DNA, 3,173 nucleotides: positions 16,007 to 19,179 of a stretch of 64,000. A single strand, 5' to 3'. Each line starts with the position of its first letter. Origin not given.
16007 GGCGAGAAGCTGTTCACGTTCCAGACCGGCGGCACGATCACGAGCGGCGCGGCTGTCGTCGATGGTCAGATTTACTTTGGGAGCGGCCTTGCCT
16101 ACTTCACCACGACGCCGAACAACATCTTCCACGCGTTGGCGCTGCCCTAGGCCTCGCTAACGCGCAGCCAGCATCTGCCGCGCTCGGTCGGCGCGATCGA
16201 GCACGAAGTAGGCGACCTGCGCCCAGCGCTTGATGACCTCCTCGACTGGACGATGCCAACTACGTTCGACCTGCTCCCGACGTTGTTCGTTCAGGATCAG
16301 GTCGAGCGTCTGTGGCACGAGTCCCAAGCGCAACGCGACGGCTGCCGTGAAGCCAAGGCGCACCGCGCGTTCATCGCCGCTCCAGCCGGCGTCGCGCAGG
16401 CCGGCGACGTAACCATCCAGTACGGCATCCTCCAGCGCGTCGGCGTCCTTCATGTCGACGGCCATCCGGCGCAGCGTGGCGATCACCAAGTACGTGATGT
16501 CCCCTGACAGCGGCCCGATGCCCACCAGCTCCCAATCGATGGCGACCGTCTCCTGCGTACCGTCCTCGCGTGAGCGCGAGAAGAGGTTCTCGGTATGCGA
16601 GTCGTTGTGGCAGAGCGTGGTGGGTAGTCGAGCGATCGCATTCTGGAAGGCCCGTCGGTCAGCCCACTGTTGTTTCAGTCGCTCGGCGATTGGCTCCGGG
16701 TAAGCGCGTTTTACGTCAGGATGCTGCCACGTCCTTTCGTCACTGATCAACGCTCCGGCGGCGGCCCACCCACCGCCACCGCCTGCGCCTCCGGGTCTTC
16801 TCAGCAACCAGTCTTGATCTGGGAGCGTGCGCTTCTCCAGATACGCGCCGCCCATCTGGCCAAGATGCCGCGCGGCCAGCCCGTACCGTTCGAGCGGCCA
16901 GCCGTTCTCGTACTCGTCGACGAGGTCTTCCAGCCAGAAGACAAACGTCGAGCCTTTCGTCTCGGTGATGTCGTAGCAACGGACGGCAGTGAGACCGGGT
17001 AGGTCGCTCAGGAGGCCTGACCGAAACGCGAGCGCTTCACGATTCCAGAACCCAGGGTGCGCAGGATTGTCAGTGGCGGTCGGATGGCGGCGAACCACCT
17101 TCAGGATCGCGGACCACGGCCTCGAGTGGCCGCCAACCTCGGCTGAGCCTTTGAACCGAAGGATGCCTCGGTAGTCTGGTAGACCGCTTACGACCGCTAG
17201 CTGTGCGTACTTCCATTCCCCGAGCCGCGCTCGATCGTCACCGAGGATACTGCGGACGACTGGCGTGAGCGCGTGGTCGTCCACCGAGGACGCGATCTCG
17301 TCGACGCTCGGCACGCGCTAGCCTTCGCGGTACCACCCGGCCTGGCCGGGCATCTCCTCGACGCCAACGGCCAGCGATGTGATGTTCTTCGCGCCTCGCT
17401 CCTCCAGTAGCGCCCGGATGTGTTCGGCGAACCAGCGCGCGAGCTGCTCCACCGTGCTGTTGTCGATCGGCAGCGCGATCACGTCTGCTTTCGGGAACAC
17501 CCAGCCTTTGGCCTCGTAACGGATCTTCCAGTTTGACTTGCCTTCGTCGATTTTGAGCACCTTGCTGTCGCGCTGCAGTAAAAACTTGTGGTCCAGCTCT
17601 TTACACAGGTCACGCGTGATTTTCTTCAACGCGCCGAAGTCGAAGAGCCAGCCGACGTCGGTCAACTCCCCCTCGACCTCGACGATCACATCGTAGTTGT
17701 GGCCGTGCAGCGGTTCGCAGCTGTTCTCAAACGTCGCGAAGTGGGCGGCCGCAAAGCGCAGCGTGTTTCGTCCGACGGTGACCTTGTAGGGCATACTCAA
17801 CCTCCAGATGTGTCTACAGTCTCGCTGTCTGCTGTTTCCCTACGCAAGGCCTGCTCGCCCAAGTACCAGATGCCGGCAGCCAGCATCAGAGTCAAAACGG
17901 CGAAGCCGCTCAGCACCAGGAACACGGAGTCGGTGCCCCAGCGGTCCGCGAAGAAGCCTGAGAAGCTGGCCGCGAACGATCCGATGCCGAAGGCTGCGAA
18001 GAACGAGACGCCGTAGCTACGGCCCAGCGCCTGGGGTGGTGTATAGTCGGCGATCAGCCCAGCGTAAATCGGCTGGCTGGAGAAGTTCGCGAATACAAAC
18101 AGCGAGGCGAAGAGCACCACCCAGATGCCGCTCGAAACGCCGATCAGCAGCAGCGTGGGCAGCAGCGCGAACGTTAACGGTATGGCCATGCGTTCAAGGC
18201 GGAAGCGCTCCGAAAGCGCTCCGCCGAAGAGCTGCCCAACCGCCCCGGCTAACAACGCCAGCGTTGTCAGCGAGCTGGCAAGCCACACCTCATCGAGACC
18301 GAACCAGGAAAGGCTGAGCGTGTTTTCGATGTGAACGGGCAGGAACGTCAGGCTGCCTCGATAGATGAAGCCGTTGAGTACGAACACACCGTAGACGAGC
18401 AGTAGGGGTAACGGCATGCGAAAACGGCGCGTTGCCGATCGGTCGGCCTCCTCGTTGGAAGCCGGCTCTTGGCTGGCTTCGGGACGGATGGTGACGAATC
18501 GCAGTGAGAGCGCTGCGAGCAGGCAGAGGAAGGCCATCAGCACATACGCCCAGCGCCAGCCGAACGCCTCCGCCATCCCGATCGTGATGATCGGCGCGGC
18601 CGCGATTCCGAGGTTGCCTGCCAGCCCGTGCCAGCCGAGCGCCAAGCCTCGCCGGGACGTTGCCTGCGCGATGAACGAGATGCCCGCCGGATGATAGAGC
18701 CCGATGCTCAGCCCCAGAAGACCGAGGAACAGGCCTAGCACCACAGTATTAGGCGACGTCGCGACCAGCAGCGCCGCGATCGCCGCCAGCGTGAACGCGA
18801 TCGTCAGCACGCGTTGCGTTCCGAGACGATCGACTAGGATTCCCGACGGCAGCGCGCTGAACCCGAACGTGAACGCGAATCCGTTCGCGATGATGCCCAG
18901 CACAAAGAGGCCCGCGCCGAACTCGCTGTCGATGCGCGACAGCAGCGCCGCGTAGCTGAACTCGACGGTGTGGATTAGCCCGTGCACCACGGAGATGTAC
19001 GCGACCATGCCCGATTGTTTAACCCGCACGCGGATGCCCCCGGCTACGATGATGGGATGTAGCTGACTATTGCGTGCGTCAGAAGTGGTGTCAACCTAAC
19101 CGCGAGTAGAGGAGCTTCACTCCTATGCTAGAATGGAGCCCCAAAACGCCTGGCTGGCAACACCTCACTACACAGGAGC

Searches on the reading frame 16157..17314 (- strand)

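Call 48: search_protein_families(library=pfam, proteins=[window:16157-17314:-], max_evalue=0.001)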
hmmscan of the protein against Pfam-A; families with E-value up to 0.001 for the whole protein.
window:16157-17314:- (385 aa): 2 families
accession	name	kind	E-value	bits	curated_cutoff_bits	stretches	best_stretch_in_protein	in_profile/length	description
PF01636.29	APH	-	4.5e-10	40.1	23.2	1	194-300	132-231/239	Phosphotransferase enzyme family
PF02958.26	EcKL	-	6.9e-06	26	22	1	232-282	215-266/294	Ecdysteroid kinase-like family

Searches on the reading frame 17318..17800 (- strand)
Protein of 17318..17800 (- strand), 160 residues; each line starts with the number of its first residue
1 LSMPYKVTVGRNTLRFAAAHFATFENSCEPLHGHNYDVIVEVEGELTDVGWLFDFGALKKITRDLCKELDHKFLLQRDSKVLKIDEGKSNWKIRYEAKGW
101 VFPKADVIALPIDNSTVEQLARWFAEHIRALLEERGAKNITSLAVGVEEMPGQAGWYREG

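Call 48: search_protein_families(library=pfam, proteins=[window:17318-17800:-], max_evalue=0.001)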
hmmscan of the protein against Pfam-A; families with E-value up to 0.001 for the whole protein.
window:17318-17800:- (160 aa): 1 family
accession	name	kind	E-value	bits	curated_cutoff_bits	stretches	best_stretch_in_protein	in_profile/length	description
PF01242.24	PTPS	-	2.7e-24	85.9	22.4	1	14-159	6-120/121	6-pyruvoyl tetrahydropterin synthase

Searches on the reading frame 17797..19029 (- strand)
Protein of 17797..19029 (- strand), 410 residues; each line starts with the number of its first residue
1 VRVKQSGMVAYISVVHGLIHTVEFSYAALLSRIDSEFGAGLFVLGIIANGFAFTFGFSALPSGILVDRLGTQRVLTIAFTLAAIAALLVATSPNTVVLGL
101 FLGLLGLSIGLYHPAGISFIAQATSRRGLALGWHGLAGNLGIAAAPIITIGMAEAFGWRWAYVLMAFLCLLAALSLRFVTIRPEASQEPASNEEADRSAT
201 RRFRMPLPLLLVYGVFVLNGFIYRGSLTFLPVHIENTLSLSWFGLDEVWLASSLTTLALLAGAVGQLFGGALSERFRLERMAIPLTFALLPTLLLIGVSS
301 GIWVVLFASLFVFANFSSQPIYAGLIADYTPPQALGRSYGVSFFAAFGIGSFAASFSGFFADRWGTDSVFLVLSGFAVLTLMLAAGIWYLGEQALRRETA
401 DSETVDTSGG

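Call 48: search_protein_families(library=pfam, proteins=[window:17797-19029:-], max_evalue=0.001)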
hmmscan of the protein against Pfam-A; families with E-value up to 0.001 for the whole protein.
window:17797-19029:- (410 aa): 1 family
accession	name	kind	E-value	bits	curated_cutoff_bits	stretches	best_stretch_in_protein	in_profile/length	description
PF07690.21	MFS_1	-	1e-49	169.8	33.4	2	15-354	4-346/347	Major Facilitator Superfamily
